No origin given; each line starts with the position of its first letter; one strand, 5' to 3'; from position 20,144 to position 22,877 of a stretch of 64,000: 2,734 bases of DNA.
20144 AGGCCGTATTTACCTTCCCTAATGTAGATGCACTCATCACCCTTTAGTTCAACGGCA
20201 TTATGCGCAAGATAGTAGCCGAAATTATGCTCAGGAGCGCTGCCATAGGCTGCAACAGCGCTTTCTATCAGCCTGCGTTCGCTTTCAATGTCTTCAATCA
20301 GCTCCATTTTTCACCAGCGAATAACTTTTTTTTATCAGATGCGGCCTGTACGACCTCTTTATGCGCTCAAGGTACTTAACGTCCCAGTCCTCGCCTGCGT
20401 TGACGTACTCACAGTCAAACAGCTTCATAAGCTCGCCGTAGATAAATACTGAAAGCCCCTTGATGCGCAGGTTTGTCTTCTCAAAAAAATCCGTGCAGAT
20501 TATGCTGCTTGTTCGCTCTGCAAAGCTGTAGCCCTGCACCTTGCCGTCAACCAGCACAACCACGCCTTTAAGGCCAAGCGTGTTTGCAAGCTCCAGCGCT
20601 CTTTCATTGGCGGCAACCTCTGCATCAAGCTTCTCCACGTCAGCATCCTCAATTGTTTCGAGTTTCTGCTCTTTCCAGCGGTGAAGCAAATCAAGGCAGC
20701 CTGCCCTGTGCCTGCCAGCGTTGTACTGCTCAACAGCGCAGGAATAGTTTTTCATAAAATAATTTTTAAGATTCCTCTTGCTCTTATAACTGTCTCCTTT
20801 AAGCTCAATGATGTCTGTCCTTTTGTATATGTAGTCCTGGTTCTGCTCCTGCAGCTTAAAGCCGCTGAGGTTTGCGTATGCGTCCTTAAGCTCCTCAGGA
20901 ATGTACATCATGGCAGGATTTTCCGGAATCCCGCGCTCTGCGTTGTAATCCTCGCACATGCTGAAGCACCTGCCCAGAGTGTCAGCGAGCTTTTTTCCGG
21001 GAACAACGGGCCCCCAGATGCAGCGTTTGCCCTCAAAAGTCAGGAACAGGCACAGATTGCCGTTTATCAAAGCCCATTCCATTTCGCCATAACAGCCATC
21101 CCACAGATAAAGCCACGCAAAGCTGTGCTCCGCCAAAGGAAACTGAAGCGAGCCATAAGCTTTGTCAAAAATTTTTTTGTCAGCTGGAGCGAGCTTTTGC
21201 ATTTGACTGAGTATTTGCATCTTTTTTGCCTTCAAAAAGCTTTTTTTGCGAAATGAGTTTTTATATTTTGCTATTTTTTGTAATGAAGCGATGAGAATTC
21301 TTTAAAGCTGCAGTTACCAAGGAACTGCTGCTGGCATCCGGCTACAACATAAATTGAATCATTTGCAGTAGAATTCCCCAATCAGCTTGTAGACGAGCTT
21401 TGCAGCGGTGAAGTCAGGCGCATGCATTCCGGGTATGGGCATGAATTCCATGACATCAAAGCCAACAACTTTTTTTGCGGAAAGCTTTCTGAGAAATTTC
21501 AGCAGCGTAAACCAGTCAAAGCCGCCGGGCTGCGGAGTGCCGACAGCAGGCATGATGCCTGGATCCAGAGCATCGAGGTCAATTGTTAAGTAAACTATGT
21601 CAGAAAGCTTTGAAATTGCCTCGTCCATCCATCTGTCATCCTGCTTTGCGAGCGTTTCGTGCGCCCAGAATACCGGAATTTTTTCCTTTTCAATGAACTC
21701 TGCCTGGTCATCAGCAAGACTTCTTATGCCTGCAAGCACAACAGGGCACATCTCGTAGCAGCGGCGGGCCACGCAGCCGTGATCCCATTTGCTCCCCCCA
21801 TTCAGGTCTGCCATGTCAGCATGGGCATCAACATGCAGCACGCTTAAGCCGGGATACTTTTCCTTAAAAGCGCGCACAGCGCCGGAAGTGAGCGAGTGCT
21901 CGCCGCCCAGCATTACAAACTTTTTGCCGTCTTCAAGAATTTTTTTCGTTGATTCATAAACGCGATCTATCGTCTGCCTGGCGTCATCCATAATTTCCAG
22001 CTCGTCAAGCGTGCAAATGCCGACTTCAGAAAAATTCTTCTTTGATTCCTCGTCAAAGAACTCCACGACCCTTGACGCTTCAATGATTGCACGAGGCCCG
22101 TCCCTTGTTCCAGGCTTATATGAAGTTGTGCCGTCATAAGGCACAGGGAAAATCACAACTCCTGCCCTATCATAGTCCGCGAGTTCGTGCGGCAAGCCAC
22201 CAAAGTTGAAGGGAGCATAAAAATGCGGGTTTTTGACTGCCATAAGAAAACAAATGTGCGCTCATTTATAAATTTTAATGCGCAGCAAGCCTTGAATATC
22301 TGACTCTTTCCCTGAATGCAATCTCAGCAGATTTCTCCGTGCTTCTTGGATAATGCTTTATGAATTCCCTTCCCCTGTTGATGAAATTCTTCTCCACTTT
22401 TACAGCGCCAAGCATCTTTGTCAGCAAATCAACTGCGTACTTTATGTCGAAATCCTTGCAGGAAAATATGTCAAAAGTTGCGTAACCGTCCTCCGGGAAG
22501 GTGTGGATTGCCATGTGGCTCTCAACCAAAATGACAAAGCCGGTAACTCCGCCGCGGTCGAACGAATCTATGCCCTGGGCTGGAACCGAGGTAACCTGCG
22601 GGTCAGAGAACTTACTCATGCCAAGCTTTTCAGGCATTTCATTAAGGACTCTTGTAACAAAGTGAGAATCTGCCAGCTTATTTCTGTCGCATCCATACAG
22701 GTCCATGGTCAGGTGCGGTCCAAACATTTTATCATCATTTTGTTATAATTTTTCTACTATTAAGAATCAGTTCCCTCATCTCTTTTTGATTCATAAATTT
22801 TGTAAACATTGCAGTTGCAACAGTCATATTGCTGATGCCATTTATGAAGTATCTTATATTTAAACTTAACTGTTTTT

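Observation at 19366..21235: Tandem DUF2156 (MprF C-terminal-like, aminoacyl-tRNA transferase fold) paralogs abutting and overlapping ileS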

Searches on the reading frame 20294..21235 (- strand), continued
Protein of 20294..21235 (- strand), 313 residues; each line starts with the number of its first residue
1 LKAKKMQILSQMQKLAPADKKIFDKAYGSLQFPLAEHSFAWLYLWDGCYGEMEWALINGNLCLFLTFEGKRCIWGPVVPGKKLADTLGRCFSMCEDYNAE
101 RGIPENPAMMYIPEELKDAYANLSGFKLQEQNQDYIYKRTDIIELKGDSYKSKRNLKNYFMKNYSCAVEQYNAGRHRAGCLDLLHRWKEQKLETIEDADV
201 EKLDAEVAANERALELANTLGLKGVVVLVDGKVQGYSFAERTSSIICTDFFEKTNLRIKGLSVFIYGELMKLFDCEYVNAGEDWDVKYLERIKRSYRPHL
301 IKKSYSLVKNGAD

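Call 25: search_protein_families(library=pfam, proteins=[L014:7065-7634:+, L015:5434-6435:-, L015:4201-5406:-, L007:3814-4455:+, L015:2509-3321:-, L026:6308-7588:+, L015:11184-13181:+, L015:8520-11174:+, L026:9056-9709:-], max_evalue=0.001)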
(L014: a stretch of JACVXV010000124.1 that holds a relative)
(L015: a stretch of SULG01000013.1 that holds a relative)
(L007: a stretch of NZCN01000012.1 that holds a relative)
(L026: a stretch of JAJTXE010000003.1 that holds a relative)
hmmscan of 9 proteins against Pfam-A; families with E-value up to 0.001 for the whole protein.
L014:7065-7634:+ (189 aa): 3 families
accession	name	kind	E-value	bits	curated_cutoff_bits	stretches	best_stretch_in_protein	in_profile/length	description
PF00583.31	Acetyltransf_1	-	8.8e-09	36.1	20.7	1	39-126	33-116/116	Acetyltransferase (GNAT) family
PF13508.13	Acetyltransf_7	-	4.2e-08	33.9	27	1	51-126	12-82/84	Acetyltransferase (GNAT) domain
PF13673.13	Acetyltransf_10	-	3.8e-07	30.6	23.6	1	26-148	16-126/128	Acetyltransferase (GNAT) domain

L015:5434-6435:- (333 aa): 2 families
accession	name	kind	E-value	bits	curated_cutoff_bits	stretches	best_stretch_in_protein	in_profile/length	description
PF02800.25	Gp_dh_C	-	1.3e-69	233.2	24.4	1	157-313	1-158/158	Glyceraldehyde 3-phosphate dehydrogenase, C-terminal domain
PF00044.30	Gp_dh_N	-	1.7e-40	137.8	31.7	1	3-102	1-100/101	Glyceraldehyde 3-phosphate dehydrogenase, NAD binding domain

L015:4201-5406:- (401 aa): 1 family
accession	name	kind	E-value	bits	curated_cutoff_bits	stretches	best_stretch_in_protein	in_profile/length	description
PF00162.24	PGK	-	1e-157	525.5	27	1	8-386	1-378/379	Phosphoglycerate kinase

L007:3814-4455:+ (213 aa): 4 families
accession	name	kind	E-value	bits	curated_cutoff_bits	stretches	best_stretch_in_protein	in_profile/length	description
PF00834.25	Ribul_P_3_epim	-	1.2e-82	276.6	21.1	1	3-199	1-198/198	Ribulose-phosphate 3 epimerase family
PF01884.23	PcrB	-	2.7e-07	30.7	23.9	0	68-137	17-83/226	PcrB family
PF00215.30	OMPdecase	-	1.5e-05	25.4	27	1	76-209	73-219/221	Orotidine 5'-phosphate decarboxylase / HUMPS family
PF00290.26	Trp_syntA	-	0.00016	21.2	27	1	69-199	103-230/259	Tryptophan synthase alpha chain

L015:2509-3321:- (270 aa): 2 families
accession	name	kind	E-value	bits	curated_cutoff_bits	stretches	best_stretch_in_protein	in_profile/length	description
PF01039.27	Carboxyl_trans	-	1.8e-19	70.2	22.3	1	88-228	37-176/493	Carboxyl transferase domain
PF17848.7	Zn_ribbon_ACC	-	3.6e-08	33.9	24.5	1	15-40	1-26/26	Acetyl-CoA carboxylase zinc finger domain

L026:6308-7588:+ (426 aa): 6 families
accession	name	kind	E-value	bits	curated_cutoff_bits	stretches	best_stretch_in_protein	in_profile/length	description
PF00483.29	NTP_transferase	-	5.8e-63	213.2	21.2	1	6-273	2-243/245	Nucleotidyl transferase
PF25247.1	LbH_GLGC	-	3.5e-44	150.5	27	1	294-424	2-134/135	GLGC left-handed parallel beta-helix domain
PF24894.1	Hexapep_GlmU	-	2.3e-10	41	23.3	2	298-346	9-57/104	GlmU-like, C-terminal hexapeptide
PF25084.1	LbH_EIF2B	-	8.5e-07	29.4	54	0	365-395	27-57/105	EIF2B subunit epsilon LbH domain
PF12804.13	NTP_transf_3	-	4.3e-05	24.2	27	1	7-150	2-122/160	MobA-like NTP transferase domain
PF07959.18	Fucose_pyrophosphorylase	-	0.00062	19.3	34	0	300-396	263-346/418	Fucose pyrophosphorylase domain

L015:11184-13181:+ (665 aa): 1 family
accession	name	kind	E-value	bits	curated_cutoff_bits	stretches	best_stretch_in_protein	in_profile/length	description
PF00361.26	Proton_antipo_M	-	2.7e-20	73.2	21.5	1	142-363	6-224/294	NADH:quinone oxidoreductase/Mrp antiporter, TM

L015:8520-11174:+ (884 aa): 1 family
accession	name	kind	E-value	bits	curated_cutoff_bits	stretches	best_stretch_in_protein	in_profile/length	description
PF10070.14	DabA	-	2e-198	661.8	25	1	12-828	1-746/747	Probable inorganic carbon transporter subunit DabA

L026:9056-9709:- (217 aa): 1 family
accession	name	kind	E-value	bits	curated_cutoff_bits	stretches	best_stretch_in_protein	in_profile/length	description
PF01928.26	CYTH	-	1.6e-16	61.1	23.2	1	6-201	2-174/179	CYTH domain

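Call 32: predict_structure(alignment_id=A1)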
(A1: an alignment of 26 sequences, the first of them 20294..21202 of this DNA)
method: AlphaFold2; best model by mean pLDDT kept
length: 302 residues; sequences in the alignment: 26
mean_pLDDT: 95.5   pTM: 0.90
mean pLDDT of the five models: 95.5, 95.5, 94.5, 94.4, 94.0
residues with pLDDT >= 90: 274; 70-90: 27; 50-70: 1; < 50: 0
segments of 3 or more residues with pLDDT < 50: none
pLDDT, mean of each block of 10 residues (from residue 1): 96 97 96 89 98 95 97 98 97 96 97 96 97 96 98 98 98 96 87 94 96 98 98 96 97 98 97 86 95 94 63
secondary structure, 60 per line:
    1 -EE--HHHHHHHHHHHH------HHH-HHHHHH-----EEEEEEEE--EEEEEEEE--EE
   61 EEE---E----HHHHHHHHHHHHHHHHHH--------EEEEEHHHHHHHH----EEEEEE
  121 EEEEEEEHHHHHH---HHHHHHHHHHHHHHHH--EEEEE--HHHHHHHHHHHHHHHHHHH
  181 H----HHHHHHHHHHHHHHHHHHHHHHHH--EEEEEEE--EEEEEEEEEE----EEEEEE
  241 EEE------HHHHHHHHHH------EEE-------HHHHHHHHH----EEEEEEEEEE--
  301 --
elements in order: H6-17 H28-33 E39-46 E49-56 E59-63 H72-89 E98-102 H103-110 E115-127 H128-133 H137-152 E155-159 H162-181 H186-209 E212-218 E221-230 E235-243 H250-259 E266-268 H276-284 E289-298

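Call 42: search_protein_families(library=pfam, proteins=[L043:8858-10258:+, L043:10260-11336:+, L043:11339-12202:+, L043:7205-7957:+, L043:5491-7050:+, L044:9680-10924:+, L044:5985-7913:+, L044:4066-5529:+, L044:2588-4114:+], max_evalue=0.001)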
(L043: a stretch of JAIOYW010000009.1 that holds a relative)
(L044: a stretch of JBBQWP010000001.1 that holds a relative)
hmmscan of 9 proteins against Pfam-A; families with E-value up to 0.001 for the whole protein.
L043:8858-10258:+ (466 aa): 2 families
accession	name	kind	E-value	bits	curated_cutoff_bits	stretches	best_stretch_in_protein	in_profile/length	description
PF04055.27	Radical_SAM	-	1.3e-19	71.4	29.5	1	227-383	4-164/166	Radical SAM superfamily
PF02310.24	B12-binding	-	4.5e-10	39.9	32.1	1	63-164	19-117/121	B12 binding domain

L043:10260-11336:+ (358 aa): 2 families
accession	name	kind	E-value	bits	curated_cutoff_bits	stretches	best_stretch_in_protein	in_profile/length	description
PF02784.22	Orn_Arg_deC_N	-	3.7e-15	56.4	23.4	1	20-243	3-246/247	Pyridoxal-dependent decarboxylase, pyridoxal binding domain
PF00278.28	Orn_DAP_Arg_deC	-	1.3e-07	32.3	23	1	13-334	1-95/95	Pyridoxal-dependent decarboxylase, C-terminal sheet domain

L043:11339-12202:+ (287 aa): 1 family
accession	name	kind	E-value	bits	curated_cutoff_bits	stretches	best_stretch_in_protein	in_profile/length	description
PF00551.24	Formyl_trans_N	-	1.1e-17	64.8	26.1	1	9-162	9-152/181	Formyl transferase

L043:7205-7957:+ (250 aa): 0 families

L043:5491-7050:+ (519 aa): 0 families

L044:9680-10924:+ (414 aa): 2 families
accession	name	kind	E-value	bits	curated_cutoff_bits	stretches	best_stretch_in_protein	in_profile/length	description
PF00109.32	ketoacyl-synt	-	3.8e-58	197.5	20.8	1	3-246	2-252/252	Beta-ketoacyl synthase, N-terminal domain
PF02801.28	Ketoacyl-synt_C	-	1.5e-39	135.1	20.8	1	254-368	1-118/119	Beta-ketoacyl synthase, C-terminal domain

L044:5985-7913:+ (642 aa): 0 families

L044:4066-5529:+ (487 aa): 1 family
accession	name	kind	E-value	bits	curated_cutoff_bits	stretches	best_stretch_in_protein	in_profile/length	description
PF01177.27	Asp_Glu_race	-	5.1e-10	39.9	31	1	263-454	27-206/211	Asp/Glu/Hydantoin racemase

L044:2588-4114:+ (508 aa): 2 families
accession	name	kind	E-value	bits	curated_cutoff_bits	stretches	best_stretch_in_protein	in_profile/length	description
PF00710.25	Asparaginase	-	3.5e-51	173.9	22.5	1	9-206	2-191/193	Asparaginase, N-terminal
PF17763.6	Asparaginase_C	-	4.6e-20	72.1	34.6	1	258-352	22-112/114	Glutaminase/Asparaginase C-terminal domain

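Call 70: search_protein_families(library=ncbifam, proteins=[window:20294-21202:-], max_evalue=0.001)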
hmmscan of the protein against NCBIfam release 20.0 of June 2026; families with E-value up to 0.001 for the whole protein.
window:20294-21202:- (302 aa): 0 families

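Call 73: search_solved_structures(query=A1, max_evalue=10, show_alignments=4)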
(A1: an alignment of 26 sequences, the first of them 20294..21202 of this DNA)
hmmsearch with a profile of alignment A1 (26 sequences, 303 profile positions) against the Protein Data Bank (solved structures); distinct sequences matched with E-value up to 10: 2.
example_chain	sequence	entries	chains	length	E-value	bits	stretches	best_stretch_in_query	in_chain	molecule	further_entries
2hqy_A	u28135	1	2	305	5.2e-29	104.3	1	6-299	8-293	conserved hypothetical protein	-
4rjw_A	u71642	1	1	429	0.53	12.4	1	105-155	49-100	Porin O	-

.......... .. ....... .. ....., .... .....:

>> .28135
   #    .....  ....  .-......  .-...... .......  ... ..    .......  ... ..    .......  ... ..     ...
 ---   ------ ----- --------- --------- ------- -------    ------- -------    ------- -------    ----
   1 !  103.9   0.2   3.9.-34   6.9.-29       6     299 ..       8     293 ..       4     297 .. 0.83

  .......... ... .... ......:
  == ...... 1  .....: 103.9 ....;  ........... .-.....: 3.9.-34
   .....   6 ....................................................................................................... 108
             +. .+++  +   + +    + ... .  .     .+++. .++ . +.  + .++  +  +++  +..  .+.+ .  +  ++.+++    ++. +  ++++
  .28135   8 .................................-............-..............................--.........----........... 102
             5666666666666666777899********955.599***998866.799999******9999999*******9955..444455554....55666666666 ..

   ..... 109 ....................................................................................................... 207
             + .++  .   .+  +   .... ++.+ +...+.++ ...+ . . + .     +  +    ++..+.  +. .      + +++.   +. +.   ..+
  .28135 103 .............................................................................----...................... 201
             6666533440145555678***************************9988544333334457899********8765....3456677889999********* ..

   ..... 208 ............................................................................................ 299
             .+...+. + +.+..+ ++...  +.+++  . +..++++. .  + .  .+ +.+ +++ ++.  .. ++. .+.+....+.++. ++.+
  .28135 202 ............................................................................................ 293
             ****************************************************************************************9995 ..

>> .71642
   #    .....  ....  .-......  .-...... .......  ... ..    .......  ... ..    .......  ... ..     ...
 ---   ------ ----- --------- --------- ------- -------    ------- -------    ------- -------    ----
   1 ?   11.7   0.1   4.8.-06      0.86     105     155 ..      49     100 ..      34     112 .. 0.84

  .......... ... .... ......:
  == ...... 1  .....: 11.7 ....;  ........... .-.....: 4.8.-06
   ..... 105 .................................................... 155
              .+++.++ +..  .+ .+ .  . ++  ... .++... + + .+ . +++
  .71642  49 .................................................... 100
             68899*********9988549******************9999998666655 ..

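Call 77: find_encoding_contigs(protein=P0029, flank=7000, max_places=1)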
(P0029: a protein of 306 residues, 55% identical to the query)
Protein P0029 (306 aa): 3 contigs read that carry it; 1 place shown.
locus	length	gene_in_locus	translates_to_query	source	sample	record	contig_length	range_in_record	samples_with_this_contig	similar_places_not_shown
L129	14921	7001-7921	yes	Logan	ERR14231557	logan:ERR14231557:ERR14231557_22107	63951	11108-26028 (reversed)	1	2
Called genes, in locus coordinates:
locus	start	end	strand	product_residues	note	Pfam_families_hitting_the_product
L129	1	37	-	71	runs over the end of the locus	PF01192:RNA_pol_Rpb6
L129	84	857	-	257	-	PF01138:RNase_PH, PF03725:RNase_PH_C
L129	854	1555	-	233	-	PF01138:RNase_PH, PF03725:RNase_PH_C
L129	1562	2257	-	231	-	PF14382:ECR1_N, PF21266:S1_RRP4 (faint), PF00013:KH_1 (weak), PF15985:KH_6 (weak)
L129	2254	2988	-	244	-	PF01172:SBDS_N, PF09377:SBDS_domain_II, PF20268:SBDS_C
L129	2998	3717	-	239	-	PF10584:Proteasome_A_N, PF00227:Proteasome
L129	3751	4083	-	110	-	PF01900:RNase_P_Rpp14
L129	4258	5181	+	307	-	PF01916:DS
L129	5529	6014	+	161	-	PF02675:AdoMet_dc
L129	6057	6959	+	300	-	PF00491:Arginase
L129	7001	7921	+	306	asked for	PF09924:LPG_synthase_C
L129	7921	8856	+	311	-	PF09924:LPG_synthase_C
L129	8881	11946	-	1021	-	PF00133:tRNA-synt_1, PF09334:tRNA-synt_1g (faint), PF08264:Anticodon_1, PF19302:DUF5915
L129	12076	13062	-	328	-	PF01380:SIS, PF10432:bact-PGI_C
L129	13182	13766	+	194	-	PF00827:Ribosomal_L15e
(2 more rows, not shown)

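Call 78: find_encoding_contigs(protein=P0025, flank=7000, max_places=1)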
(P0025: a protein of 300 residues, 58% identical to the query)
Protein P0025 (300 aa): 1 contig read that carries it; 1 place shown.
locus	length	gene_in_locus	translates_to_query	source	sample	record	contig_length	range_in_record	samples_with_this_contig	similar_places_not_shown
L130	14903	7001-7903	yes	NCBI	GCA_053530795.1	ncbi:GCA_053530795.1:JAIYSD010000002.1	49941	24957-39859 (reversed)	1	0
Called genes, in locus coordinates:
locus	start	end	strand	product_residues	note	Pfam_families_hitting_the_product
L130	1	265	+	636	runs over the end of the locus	PF02824:TGS, PF07973:tRNA_SAD, PF00587:tRNA-synt_2b, PF03129:HGTP_anticodon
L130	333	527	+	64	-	-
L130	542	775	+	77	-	-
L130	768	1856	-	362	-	PF04389:Peptidase_M28 (faint), PF01546:Peptidase_M20, PF07687:M20_dimer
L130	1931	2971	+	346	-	PF00348:polyprenyl_synt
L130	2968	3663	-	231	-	PF01255:Prenyltransf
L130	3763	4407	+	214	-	PF00215:OMPdecase (faint), PF00834:Ribul_P_3_epim, PF01884:PcrB (faint)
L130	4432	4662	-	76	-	-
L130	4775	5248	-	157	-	-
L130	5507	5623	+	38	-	-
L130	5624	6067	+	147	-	PF02675:AdoMet_dc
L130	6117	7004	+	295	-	PF00491:Arginase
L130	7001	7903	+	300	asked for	PF09924:LPG_synthase_C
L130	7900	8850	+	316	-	PF09924:LPG_synthase_C (weak)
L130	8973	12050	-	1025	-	PF00133:tRNA-synt_1, PF09334:tRNA-synt_1g (faint), PF08264:Anticodon_1, PF19302:DUF5915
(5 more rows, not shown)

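Call 79: find_encoding_contigs(protein=P0023, flank=7000, max_places=1)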
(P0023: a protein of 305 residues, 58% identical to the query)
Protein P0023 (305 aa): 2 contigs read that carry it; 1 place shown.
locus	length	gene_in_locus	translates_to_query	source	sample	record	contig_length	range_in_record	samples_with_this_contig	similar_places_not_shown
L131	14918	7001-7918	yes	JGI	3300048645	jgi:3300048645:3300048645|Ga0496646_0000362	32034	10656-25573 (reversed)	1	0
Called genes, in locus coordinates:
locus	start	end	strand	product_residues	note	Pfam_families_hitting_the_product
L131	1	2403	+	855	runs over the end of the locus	PF01674:Lipase_2 (faint), PF00561:Abhydrolase_1 (weak), PF07819:PGAP1 (weak), PF02089:Palm_thioest (weak), PF06028:DUF915 (weak), PF02450:LCAT (weak)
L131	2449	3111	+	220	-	PF00881:Nitroreductase, PF14512:TM1586_NiRdase, PF00881:Nitroreductase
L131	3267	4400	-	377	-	PF00091:Tubulin, PF12327:FtsZ_C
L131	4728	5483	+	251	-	PF00590:TP_methylase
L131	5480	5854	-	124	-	-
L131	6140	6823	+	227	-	PF14528:LAGLIDADG_3 (faint)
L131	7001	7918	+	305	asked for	PF09924:LPG_synthase_C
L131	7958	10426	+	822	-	PF00133:tRNA-synt_1, PF01406:tRNA-synt_1e (faint), PF09334:tRNA-synt_1g, PF13603:tRNA-synt_1_2, PF00133:tRNA-synt_1, PF09334:tRNA-synt_1g (weak), PF08264:Anticodon_1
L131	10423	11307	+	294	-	PF02558:ApbA, PF08546:ApbA_C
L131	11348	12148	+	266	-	PF01513:NAD_kinase (weak), PF20143:NAD_kinase_C (weak)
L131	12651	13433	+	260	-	PF12706:Lactamase_B_2, PF13483:Lactamase_B_3 (weak), PF23023:Anti-Pycsar_Apyc1 (faint)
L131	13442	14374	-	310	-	PF06550:SPP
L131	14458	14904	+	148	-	PF09969:DUF2203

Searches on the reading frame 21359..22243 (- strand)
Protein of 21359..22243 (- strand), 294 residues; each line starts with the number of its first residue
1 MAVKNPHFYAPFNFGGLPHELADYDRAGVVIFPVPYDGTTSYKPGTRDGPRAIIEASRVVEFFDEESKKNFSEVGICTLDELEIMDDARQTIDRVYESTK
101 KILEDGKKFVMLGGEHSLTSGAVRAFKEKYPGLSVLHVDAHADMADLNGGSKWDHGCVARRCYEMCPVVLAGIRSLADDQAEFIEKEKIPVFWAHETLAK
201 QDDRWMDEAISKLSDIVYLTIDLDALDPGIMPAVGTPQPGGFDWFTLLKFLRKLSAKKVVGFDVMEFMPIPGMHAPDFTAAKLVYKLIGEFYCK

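Call 3: search_protein_families(library=pfam, proteins=[window:21359-22243:-], max_evalue=0.01)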
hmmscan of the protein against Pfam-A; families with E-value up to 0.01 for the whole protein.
window:21359-22243:- (294 aa): 1 family
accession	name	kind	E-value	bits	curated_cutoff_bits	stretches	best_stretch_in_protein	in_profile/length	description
PF00491.26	Arginase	-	5.6e-69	233.1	22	1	28-288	2-279/280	Arginase family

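Call 70: search_protein_families(library=ncbifam, proteins=[window:21359-22243:-], max_evalue=0.001)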
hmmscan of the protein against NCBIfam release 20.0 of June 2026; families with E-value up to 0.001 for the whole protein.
window:21359-22243:- (294 aa): 5 families
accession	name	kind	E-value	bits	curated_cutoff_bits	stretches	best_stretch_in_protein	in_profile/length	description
TIGR01230.1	agmatinase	equivalog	1.6e-71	241.2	174.3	1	22-288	8-273/275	agmatinase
NF002564.0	PRK02190.1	subfamily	5.2e-40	137.5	302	1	23-269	29-278/307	agmatinase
TIGR01229.1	rocF_arginase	equivalog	1.2e-23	83.9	227.6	2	168-274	169-278/300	arginase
TIGR01227.1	hutG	equivalog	1e-20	74.2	229.15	1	23-270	31-287/307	formimidoylglutamase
NF010347.0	PRK13775.1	equivalog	9.1e-07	28.4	381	1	182-273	213-308/331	formimidoylglutamase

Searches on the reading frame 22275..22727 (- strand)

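Call 3: search_protein_families(library=pfam, proteins=[window:22275-22727:-], max_evalue=0.01)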
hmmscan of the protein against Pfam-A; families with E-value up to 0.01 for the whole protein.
window:22275-22727:- (150 aa): 1 family
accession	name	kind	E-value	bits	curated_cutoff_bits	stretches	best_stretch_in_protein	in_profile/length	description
PF02675.21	AdoMet_dc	-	1e-28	100.2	25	1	5-119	1-107/107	S-adenosylmethionine decarboxylase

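Call 13: search_protein_families(library=ncbifam, proteins=[window:22275-22727:-], max_evalue=0.00001)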
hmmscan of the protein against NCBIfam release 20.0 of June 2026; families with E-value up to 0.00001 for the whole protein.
window:22275-22727:- (150 aa): 1 family
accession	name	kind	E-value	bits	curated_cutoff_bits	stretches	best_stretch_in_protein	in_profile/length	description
TIGR03330.1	SAM_DCase_Bsu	equivalog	7e-27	94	75.65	1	2-119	3-112/112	adenosylmethionine decarboxylase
